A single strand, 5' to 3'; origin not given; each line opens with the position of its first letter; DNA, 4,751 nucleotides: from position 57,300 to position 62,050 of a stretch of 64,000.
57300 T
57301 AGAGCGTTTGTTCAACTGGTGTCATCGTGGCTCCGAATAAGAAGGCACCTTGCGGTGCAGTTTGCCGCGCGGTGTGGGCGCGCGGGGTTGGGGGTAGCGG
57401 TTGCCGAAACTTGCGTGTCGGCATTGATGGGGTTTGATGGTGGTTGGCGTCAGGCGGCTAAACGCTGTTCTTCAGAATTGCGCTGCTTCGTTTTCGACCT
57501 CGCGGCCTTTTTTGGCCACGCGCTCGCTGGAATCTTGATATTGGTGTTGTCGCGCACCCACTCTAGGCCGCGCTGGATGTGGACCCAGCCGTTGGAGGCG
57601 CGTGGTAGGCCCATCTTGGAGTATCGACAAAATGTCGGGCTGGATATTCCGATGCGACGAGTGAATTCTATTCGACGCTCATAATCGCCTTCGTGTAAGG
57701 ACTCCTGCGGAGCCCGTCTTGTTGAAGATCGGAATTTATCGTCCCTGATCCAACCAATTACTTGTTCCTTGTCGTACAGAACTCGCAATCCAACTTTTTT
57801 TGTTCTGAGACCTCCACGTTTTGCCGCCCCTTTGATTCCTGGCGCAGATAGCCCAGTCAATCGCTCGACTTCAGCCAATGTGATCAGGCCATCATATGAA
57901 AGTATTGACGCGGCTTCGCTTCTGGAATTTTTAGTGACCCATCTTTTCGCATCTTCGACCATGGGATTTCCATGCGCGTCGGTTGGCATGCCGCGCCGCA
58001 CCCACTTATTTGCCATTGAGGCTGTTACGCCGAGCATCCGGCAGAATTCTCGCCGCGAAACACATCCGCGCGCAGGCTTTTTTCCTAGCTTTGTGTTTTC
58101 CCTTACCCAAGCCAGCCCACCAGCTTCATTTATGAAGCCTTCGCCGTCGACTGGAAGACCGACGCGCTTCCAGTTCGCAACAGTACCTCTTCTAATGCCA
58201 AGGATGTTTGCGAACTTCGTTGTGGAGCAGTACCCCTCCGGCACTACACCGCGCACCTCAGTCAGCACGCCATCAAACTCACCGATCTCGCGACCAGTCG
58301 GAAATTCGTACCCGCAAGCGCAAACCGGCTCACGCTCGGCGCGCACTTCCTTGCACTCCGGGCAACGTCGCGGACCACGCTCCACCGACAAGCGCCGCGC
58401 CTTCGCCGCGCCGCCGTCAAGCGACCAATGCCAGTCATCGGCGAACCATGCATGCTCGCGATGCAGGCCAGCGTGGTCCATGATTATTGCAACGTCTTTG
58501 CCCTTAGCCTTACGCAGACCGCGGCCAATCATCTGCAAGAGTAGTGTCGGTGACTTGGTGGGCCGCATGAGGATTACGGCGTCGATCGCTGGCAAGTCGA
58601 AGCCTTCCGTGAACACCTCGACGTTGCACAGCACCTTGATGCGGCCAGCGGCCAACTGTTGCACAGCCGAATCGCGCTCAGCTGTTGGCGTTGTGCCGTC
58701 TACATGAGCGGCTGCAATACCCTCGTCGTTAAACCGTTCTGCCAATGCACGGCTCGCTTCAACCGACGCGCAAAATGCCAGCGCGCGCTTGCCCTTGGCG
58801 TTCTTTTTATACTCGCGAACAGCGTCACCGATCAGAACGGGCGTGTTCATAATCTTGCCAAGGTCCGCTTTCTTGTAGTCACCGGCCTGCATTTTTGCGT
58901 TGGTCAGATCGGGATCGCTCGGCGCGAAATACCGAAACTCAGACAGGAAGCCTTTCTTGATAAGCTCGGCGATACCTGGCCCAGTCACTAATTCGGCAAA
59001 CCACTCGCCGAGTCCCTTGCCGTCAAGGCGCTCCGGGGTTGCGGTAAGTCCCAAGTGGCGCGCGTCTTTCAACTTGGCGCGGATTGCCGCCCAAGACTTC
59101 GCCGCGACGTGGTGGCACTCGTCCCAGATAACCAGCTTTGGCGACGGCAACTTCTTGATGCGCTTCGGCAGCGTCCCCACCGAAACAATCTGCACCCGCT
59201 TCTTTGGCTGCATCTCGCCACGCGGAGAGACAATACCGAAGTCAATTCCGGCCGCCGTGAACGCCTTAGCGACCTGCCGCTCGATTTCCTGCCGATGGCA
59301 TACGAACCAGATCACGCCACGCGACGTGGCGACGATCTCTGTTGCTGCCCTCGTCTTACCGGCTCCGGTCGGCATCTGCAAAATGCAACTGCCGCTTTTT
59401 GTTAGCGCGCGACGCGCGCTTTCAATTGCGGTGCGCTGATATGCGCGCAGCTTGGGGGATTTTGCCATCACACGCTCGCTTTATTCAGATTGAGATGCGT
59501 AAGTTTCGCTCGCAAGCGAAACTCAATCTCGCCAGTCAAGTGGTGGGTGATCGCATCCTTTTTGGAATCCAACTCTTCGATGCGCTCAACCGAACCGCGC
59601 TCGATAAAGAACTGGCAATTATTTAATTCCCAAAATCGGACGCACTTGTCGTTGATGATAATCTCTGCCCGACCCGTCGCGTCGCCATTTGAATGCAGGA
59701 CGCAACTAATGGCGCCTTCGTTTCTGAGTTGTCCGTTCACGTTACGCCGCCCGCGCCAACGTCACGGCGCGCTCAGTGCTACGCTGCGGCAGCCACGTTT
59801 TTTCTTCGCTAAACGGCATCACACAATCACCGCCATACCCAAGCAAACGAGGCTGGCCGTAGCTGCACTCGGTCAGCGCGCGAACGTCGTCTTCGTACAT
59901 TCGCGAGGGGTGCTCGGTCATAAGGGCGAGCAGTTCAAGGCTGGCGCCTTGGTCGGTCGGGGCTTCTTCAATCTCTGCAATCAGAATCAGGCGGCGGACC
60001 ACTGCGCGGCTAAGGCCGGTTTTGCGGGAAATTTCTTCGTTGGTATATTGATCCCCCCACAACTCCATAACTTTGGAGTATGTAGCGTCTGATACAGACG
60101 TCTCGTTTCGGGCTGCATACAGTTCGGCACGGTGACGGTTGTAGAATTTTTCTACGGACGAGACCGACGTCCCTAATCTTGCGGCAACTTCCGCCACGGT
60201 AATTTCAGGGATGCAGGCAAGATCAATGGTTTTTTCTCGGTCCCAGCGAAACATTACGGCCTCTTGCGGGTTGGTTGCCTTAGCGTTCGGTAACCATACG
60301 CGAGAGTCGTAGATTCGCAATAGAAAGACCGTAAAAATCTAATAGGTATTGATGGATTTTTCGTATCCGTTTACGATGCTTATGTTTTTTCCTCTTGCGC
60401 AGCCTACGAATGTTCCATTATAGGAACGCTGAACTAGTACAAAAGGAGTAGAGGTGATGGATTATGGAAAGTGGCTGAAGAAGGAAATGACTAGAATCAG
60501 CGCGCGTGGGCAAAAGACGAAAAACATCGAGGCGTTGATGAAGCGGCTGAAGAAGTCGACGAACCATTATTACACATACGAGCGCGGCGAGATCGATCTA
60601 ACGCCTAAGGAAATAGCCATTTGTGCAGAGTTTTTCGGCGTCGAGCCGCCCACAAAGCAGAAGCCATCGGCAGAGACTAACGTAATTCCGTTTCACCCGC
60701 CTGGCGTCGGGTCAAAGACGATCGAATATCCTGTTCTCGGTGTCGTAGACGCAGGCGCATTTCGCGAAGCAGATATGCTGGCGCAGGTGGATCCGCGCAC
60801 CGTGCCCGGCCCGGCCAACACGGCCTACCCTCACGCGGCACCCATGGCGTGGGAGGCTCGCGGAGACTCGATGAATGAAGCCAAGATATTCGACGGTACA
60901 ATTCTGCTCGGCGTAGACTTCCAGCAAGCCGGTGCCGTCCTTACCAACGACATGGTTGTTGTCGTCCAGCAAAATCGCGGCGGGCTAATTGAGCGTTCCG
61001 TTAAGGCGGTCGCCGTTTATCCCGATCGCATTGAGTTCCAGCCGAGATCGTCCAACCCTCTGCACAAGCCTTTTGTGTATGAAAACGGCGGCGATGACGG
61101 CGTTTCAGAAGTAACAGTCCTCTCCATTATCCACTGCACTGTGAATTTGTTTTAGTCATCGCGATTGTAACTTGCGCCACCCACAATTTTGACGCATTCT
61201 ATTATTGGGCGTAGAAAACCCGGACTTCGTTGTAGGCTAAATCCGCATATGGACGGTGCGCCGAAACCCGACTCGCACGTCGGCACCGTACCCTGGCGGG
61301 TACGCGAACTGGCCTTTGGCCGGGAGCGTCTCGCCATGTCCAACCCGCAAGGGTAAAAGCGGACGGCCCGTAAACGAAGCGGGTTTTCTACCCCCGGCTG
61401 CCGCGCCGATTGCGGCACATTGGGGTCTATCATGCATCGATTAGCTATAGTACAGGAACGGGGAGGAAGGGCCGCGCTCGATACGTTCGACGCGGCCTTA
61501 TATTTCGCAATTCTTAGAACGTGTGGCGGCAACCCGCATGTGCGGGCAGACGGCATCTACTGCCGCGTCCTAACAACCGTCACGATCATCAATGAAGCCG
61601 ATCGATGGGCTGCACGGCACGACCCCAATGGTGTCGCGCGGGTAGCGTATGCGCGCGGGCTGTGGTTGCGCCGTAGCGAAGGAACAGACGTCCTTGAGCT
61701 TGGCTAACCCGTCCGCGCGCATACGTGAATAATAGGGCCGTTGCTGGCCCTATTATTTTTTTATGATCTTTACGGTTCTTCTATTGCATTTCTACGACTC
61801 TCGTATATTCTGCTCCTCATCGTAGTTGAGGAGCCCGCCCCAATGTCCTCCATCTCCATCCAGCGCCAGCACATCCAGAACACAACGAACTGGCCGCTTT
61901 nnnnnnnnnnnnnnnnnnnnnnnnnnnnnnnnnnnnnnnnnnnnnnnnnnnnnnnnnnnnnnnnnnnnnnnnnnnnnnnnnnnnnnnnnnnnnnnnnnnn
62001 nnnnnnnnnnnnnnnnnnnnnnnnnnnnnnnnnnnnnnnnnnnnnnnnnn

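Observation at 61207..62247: Candidate FinO/ProQ-sRNA regulatory module in the immunity region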

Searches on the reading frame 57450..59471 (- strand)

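Call 11: search_protein_families(library=pfam, proteins=[window:57450-59471:-], max_evalue=0.01)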
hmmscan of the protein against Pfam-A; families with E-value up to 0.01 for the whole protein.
window:57450-59471:- (673 aa): 6 families
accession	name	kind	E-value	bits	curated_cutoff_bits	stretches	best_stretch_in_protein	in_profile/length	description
PF04851.21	ResIII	-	3e-22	79.7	22.5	1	7-148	3-164/164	Type III restriction enzyme, res subunit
PF00271.37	Helicase_C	-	6.3e-19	68.7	23.5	1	223-320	11-108/110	Helicase conserved C-terminal domain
PF00270.35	DEAD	-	1.1e-07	32.1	26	1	10-147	2-161/167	DEAD/DEAH box helicase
PF12728.13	HTH_17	-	1.9e-07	31.7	27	1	529-576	1-48/51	Helix-turn-helix domain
PF18766.7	SWI2_SNF2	-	0.00099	19.3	26.7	1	35-162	27-171/221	SWI2/SNF2 ATPase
PF13518.12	HTH_28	-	0.0053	17.3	25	0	470-493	12-35/52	Helix-turn-helix domain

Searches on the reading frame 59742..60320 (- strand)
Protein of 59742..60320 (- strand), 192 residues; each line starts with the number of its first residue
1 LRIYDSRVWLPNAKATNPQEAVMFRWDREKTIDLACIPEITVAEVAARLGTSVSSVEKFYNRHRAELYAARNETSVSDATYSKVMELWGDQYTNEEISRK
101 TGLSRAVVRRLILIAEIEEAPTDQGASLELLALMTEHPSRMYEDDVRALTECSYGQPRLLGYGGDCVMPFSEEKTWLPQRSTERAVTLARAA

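Call 11: search_protein_families(library=pfam, proteins=[window:59742-60320:-], max_evalue=0.01)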
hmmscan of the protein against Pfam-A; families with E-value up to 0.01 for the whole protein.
window:59742-60320:- (192 aa): 9 families
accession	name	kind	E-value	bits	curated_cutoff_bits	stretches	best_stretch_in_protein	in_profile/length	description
PF08281.18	Sigma70_r4_2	-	3.6e-06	26.9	25.7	0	41-65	28-52/54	Sigma-70, region 4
PF09339.16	HTH_IclR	-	5.7e-06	26.5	22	0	93-112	20-39/52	IclR helix-turn-helix domain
PF13384.12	HTH_23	-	2.6e-05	24.3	24.6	0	32-64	11-42/50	Homeodomain-like domain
PF13412.12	HTH_24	-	4e-05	23.5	21.9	0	93-111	19-37/48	Winged helix-turn-helix DNA-binding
PF04545.22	Sigma70_r4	-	0.00024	21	24.1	0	88-112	17-41/50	Sigma-70, region 4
PF12728.13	HTH_17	-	0.00026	21.6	27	0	41-60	3-22/51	Helix-turn-helix domain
PF13404.12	HTH_AsnC-type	-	0.0007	19.8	27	0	93-110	19-36/42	AsnC-type helix-turn-helix domain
PF13518.12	HTH_28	-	0.0011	19.4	25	0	41-62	14-35/52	Helix-turn-helix domain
PF13443.12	HTH_26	-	0.0065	17.1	22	0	39-62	10-33/63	Cro/C1-type HTH DNA-binding domain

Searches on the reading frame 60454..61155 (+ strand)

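Call 11: search_protein_families(library=pfam, proteins=[window:60454-61155:+], max_evalue=0.01)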
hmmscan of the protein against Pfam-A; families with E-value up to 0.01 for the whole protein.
window:60454-61155:+ (233 aa): 2 families
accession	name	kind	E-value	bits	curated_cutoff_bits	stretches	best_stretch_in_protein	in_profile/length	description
PF00717.28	Peptidase_S24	-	1.2e-07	31.8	23.3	1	93-211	1-105/116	Peptidase S24-like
PF01381.28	HTH_3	-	0.00059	20.3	23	1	17-65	4-52/55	Helix-turn-helix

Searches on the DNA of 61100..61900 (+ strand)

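Call 7: search_rna_families(source=window, start=61100, end=61900, threshold=evalue, max_evalue=10, show_alignments=3)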
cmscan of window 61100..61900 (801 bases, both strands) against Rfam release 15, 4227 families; matches with E-value up to 10: 4.
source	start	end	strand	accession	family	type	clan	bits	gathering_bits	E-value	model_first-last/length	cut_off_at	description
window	61318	61407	+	RF02221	sRNA-Xcc1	Gene; sRNA;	-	26.2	53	0.037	1-87/87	no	sRNA-Xcc1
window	61618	61767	+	RF02502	Atu_C8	Gene; sRNA;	-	18.7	50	0.72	1-122/122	no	Rhizobiales sRNA Atu_C8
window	61667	61744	+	RF03539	Flavi_NKV_xrRNA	Cis-reg;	-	16.1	50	3.2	1-84/84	no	No-known vector Flavivirus exoribonuclease-resistant RNA element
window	61658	61764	-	RF02050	STnc470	Gene; sRNA;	-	12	80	1.9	1-226/226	no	Salmonella enterica sRNA STnc470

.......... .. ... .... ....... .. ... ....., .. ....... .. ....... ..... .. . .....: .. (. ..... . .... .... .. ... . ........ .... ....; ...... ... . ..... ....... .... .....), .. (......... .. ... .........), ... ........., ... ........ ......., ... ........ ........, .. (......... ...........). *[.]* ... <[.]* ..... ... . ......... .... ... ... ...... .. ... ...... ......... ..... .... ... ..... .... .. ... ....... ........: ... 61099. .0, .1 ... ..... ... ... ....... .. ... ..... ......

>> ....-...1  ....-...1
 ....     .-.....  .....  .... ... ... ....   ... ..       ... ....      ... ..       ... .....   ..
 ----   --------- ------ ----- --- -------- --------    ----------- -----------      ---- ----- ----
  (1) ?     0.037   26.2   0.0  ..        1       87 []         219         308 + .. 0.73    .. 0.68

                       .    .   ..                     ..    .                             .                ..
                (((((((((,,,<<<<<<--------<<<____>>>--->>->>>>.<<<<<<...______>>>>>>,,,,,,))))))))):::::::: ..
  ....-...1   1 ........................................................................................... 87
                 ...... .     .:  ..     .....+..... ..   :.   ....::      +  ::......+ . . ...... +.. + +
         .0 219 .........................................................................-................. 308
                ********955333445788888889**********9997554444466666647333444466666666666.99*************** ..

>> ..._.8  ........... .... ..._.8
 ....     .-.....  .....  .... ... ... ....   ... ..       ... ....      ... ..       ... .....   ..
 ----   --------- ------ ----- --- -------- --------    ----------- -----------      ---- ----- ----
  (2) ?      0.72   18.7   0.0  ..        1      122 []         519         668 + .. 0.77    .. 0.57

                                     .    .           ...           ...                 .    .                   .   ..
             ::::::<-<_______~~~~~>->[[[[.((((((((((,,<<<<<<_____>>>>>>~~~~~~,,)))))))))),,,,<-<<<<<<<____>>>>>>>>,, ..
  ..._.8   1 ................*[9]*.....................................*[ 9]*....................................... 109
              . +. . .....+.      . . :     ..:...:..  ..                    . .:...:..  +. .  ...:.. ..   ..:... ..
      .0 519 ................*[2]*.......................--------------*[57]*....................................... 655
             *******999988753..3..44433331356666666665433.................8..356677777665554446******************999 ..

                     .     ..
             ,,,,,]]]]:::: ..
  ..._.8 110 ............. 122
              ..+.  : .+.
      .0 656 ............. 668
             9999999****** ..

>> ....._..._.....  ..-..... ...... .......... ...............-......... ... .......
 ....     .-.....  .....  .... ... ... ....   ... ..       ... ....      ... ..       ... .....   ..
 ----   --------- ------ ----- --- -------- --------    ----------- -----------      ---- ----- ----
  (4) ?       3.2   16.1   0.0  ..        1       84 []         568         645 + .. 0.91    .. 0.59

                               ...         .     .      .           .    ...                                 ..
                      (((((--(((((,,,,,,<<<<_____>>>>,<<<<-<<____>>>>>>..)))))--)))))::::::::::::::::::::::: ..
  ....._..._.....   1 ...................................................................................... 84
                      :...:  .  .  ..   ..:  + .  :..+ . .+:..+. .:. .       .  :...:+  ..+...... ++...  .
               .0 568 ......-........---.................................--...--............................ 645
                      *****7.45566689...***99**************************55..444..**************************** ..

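Call 14: search_dna_similar(query=window:61150-61850:+, collection=phages, mode=distant)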
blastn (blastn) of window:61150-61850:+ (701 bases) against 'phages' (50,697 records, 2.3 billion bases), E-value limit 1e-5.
No match.

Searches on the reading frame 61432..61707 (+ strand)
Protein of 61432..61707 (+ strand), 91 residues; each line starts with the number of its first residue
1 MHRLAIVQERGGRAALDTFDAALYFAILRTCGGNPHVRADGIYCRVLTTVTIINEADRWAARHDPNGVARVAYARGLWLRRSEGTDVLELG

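Call 11: search_protein_families(library=pfam, proteins=[window:61432-61707:+], max_evalue=0.01)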
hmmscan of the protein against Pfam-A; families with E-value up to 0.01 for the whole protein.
window:61432-61707:+ (91 aa): 0 families

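Call 58: find_homologous_proteins(query=window:61432-61707:+, max_evalue=0.001)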
Query window:61432-61707:+ (91 aa): 1 proteins with E <= 0.001 among 1 candidates.
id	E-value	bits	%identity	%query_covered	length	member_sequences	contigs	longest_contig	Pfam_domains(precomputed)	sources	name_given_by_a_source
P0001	8.7e-55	201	100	100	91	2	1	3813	-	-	-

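Call 63: search_protein_families(library=phrogs, proteins=[window:61432-61707:+], max_evalue=0.01)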
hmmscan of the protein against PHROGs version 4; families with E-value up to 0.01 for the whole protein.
window:61432-61707:+ (91 aa): 0 families
